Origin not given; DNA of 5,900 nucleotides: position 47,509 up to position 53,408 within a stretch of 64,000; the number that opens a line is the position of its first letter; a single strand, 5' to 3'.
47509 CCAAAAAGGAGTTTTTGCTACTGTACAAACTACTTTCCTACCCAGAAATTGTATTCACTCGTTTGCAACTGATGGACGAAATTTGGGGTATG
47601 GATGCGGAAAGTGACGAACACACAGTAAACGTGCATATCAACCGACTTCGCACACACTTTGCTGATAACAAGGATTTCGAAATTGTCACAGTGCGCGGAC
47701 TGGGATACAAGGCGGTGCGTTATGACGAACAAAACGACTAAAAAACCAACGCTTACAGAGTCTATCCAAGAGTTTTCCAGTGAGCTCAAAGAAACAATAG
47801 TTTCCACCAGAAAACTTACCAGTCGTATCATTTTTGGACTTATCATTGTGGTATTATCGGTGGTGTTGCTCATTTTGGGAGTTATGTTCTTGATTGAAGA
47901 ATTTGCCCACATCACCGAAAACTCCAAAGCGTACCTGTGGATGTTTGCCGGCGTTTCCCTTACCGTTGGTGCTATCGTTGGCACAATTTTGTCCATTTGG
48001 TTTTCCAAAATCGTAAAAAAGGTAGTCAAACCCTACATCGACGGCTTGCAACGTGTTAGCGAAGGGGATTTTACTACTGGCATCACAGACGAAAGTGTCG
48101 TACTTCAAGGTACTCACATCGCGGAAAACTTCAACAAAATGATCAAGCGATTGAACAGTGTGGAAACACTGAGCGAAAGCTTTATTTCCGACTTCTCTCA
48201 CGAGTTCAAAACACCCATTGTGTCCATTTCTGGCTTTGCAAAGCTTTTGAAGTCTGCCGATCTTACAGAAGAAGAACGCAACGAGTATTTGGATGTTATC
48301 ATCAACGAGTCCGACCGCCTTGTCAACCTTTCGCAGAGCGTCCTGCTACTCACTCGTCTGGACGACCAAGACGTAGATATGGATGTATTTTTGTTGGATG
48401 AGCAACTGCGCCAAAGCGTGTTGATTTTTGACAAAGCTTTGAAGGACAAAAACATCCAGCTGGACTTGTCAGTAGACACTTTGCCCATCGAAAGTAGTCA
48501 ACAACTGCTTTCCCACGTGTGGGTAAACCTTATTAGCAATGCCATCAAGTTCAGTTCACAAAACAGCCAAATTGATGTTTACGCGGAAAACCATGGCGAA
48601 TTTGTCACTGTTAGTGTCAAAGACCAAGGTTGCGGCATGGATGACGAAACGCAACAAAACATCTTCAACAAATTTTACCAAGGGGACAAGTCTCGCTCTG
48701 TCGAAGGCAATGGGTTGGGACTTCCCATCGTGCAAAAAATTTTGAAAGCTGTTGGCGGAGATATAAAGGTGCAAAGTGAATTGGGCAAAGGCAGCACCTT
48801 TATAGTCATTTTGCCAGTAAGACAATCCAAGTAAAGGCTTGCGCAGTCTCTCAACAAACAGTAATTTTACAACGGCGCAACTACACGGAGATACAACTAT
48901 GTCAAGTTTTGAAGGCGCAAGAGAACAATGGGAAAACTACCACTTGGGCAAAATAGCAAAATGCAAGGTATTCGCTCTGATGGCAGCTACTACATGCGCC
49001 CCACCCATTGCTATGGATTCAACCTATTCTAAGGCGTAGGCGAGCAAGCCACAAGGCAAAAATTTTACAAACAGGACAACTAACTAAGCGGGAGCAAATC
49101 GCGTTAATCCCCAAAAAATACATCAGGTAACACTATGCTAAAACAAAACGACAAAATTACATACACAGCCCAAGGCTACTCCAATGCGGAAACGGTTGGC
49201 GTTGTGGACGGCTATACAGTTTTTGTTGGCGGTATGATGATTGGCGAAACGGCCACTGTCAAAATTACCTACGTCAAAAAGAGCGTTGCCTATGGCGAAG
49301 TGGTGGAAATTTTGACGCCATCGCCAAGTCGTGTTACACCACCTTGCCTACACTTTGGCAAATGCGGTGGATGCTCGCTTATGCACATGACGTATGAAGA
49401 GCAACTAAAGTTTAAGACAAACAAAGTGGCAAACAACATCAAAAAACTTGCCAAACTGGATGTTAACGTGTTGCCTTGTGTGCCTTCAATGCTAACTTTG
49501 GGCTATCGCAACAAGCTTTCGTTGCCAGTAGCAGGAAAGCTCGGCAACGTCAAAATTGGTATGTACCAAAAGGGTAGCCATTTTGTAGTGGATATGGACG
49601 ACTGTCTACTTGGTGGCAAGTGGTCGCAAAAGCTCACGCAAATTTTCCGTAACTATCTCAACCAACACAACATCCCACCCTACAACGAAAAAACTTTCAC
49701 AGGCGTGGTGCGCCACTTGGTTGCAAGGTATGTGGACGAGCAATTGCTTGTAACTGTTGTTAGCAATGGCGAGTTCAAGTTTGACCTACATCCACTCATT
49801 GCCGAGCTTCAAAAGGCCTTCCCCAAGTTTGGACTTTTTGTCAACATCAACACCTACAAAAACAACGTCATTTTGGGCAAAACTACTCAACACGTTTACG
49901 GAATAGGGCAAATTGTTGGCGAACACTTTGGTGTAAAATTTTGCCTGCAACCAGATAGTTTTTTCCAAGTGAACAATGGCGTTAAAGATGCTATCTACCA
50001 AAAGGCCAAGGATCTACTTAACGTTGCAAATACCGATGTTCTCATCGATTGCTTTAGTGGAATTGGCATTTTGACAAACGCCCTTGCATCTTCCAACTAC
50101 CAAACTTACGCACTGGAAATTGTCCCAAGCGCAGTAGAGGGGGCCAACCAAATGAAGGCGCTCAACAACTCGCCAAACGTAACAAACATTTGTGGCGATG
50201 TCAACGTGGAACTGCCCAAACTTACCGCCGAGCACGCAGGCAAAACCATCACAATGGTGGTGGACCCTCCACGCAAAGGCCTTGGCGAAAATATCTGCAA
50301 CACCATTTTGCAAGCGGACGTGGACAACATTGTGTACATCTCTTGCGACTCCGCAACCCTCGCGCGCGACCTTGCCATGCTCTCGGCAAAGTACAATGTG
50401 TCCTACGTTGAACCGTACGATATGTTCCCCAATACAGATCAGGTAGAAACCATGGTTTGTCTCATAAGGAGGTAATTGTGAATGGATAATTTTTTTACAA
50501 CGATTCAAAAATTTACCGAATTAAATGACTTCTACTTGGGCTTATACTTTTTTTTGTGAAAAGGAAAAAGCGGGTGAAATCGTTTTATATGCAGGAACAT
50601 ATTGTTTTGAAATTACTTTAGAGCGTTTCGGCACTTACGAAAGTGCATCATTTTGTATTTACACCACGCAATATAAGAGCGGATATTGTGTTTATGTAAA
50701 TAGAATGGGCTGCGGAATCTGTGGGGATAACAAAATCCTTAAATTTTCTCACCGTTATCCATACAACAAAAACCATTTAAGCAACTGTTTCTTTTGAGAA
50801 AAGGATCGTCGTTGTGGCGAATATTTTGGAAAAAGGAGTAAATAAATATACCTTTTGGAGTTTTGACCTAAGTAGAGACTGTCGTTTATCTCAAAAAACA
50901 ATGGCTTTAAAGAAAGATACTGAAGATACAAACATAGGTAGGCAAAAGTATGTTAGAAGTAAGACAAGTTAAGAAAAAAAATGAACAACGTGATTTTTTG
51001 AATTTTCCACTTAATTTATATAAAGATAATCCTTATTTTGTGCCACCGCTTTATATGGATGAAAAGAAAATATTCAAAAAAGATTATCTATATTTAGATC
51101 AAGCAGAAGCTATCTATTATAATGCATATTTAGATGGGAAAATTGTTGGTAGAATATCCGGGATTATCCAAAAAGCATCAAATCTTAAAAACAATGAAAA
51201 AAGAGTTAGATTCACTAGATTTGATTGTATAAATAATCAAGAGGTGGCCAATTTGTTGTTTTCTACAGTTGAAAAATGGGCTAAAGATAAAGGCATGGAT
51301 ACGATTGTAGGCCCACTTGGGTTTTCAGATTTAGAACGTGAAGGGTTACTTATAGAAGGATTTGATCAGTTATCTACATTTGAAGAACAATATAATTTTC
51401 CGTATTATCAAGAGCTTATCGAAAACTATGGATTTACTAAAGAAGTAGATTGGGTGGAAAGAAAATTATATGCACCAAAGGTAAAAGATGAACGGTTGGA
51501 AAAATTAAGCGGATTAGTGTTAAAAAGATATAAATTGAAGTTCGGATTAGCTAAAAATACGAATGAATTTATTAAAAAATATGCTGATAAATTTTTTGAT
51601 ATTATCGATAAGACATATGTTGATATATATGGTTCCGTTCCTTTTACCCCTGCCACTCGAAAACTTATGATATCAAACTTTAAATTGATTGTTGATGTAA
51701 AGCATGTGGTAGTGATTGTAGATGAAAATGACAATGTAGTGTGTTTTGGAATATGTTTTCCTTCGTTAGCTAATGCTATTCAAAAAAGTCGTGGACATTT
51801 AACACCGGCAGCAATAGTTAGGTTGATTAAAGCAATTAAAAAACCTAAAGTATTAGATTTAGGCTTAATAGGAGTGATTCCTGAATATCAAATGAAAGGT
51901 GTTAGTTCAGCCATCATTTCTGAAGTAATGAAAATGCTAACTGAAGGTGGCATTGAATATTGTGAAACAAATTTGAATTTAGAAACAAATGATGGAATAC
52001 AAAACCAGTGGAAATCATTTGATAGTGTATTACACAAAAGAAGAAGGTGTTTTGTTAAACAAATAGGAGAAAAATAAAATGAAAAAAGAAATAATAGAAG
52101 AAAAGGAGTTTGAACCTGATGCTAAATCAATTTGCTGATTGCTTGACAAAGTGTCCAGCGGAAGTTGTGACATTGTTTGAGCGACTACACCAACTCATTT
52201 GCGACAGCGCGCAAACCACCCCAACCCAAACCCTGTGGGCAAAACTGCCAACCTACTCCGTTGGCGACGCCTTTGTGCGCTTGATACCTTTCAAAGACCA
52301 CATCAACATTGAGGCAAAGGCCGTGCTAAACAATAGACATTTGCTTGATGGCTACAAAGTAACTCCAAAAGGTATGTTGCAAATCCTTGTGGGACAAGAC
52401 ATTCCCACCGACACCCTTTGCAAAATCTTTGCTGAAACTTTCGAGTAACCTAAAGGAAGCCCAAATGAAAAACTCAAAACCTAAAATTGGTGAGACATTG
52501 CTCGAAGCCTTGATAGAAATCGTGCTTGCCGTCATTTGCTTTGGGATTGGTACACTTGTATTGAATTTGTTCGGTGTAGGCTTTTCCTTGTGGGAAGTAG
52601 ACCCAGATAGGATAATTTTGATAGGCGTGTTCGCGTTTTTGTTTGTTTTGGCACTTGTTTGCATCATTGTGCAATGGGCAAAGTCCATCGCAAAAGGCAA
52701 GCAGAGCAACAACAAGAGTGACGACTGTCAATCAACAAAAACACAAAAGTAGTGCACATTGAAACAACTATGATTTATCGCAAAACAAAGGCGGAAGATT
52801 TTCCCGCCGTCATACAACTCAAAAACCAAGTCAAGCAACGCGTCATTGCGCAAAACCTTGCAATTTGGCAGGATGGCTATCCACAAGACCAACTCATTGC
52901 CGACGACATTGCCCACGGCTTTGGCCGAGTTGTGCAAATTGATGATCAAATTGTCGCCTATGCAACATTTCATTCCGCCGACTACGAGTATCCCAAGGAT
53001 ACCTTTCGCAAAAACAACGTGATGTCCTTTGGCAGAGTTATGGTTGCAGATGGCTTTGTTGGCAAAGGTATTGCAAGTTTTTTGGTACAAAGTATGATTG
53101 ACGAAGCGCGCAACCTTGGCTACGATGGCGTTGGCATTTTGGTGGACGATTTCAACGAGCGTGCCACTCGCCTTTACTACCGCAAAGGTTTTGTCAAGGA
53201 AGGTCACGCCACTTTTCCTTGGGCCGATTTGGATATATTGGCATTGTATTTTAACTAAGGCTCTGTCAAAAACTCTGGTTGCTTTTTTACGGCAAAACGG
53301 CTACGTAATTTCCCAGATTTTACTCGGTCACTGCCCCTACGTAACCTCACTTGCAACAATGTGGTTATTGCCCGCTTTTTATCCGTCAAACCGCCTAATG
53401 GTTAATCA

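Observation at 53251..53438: Non-autonomous ISL3-like MITE family, one copy with a perfect 8-bp target-site duplication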

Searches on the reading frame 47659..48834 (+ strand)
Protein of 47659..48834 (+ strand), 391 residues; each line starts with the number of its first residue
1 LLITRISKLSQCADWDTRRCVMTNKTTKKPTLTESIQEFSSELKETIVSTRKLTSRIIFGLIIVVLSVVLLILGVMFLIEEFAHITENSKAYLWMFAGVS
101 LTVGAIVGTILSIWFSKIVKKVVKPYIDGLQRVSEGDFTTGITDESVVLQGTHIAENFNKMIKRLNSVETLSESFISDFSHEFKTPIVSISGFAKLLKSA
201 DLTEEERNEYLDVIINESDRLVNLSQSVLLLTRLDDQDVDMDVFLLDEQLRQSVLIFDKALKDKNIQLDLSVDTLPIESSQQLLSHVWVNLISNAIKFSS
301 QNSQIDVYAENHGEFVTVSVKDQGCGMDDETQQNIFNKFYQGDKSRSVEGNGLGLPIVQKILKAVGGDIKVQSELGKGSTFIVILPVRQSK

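Call 81: search_protein_families(library=pfam, proteins=[window:47659-48834:+], max_evalue=0.00001)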
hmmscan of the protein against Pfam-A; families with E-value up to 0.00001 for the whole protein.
window:47659-48834:+ (391 aa): 2 families
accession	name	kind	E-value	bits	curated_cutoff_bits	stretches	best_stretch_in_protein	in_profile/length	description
PF02518.31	HATPase_c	-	3.9e-28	98.6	26.4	1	281-388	3-110/111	Histidine kinase-, DNA gyrase B-, and HSP90-like ATPase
PF00512.31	HisKA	-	1.5e-14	54.3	26.9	1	174-236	4-65/66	His Kinase A (phospho-acceptor) domain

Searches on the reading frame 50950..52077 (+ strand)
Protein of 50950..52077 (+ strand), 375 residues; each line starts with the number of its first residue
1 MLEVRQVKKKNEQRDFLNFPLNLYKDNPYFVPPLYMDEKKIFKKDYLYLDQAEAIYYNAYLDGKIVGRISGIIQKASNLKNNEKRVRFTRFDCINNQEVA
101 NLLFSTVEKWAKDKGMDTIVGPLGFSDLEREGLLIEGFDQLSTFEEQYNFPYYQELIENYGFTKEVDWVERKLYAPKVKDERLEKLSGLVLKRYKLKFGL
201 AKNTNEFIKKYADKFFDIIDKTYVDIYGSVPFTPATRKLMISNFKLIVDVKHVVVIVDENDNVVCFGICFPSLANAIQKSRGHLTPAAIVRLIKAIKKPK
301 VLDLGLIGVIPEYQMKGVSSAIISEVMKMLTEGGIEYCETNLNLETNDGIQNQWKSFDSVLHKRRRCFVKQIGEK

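Call 34: search_protein_families(library=pfam, proteins=[window:50950-52077:+])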
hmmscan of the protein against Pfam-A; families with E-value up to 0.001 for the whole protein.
window:50950-52077:+ (375 aa): 1 family
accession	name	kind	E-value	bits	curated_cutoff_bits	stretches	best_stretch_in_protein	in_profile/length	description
PF00583.31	Acetyltransf_1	-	1.8e-05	25.5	20.7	0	257-337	38-95/116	Acetyltransferase (GNAT) family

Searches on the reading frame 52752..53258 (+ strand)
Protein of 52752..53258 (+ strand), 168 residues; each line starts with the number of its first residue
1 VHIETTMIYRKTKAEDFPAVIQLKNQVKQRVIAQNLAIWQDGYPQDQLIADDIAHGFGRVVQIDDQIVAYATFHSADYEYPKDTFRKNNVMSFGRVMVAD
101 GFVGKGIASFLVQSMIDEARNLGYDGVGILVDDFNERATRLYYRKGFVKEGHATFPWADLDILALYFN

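Call 34: search_protein_families(library=pfam, proteins=[window:52752-53258:+])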
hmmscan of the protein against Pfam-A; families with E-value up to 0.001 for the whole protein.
window:52752-53258:+ (168 aa): 5 families
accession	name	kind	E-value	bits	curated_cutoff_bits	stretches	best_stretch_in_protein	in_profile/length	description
PF00583.31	Acetyltransf_1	-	2.8e-12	47.4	20.7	1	37-147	14-116/116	Acetyltransferase (GNAT) family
PF13508.13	Acetyltransf_7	-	3.9e-07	30.8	27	1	60-148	7-83/84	Acetyltransferase (GNAT) domain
PF14542.12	Acetyltransf_CG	-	2.5e-05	24.7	30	1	79-124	16-58/80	GCN5-related N-acetyl-transferase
PF13302.13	Acetyltransf_3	-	6.5e-05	24.1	25.4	1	8-147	3-137/138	Acetyltransferase (GNAT) domain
PF08445.16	FR47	-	0.00013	22.3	22.1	1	91-150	22-80/86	FR47-like protein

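Call 83: find_homologous_proteins(query=window:52752-53255:+, max_evalue=1e-20)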
Query window:52752-53255:+ (168 aa): 12 proteins with E <= 1e-20 among 27 candidates.
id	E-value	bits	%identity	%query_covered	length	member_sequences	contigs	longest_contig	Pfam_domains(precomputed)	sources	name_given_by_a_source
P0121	2.2e-107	374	99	100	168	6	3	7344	PF13508.14,PF00583.32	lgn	-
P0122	5.9e-82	291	81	96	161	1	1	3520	PF13508.14,PF00583.32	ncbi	-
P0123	1.2e-80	287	79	96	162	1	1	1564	PF13508.14,PF00583.32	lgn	-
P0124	1.8e-77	277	75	98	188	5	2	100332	PF13508.14,PF00583.32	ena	-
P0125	1.1e-75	271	76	96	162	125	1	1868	PF13508.14,PF00583.32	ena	-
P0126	4.5e-75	269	76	96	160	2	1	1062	PF13508.14,PF00583.32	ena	-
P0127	1.7e-74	267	75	96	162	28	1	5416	PF13508.14,PF00583.32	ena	-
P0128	1.9e-53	199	78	70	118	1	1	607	PF13508.14,PF00583.32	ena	-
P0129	8.8e-51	190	55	96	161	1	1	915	PF13508.14,PF00583.32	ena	-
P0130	1.3e-42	163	50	94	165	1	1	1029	PF00583.32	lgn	-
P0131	1.8e-42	163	50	94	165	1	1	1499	PF00583.32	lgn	-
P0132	2.8e-42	162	48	96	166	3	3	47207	PF00583.32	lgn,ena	-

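Call 84: find_encoding_contigs(protein=P0122, flank=2000, max_places=3)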
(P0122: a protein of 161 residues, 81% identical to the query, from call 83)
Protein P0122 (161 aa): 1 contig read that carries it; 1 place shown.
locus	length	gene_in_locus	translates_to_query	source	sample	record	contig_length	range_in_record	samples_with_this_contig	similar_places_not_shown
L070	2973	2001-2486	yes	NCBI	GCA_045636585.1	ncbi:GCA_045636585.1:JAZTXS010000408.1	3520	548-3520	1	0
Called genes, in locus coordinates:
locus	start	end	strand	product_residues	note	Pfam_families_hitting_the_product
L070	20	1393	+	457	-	PF05958:tRNA_U5-meth_tr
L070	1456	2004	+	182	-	-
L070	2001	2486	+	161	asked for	PF00583:Acetyltransf_1, PF13508:Acetyltransf_7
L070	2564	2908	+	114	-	-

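Call 85: find_encoding_contigs(protein=P0124, flank=2000, max_places=3)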
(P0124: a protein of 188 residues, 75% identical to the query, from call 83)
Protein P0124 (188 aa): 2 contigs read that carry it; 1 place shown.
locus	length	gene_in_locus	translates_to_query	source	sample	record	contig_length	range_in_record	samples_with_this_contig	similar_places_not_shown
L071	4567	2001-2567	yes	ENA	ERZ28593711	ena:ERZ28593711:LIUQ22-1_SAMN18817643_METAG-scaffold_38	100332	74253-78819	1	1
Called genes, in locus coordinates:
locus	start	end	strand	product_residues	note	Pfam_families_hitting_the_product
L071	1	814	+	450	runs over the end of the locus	PF05958:tRNA_U5-meth_tr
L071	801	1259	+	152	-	-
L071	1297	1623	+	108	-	-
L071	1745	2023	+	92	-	-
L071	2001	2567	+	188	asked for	PF00583:Acetyltransf_1, PF13508:Acetyltransf_7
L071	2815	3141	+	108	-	-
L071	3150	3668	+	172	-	PF00881:Nitroreductase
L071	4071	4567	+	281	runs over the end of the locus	PF00781:DAGK_cat, PF19279:YegS_C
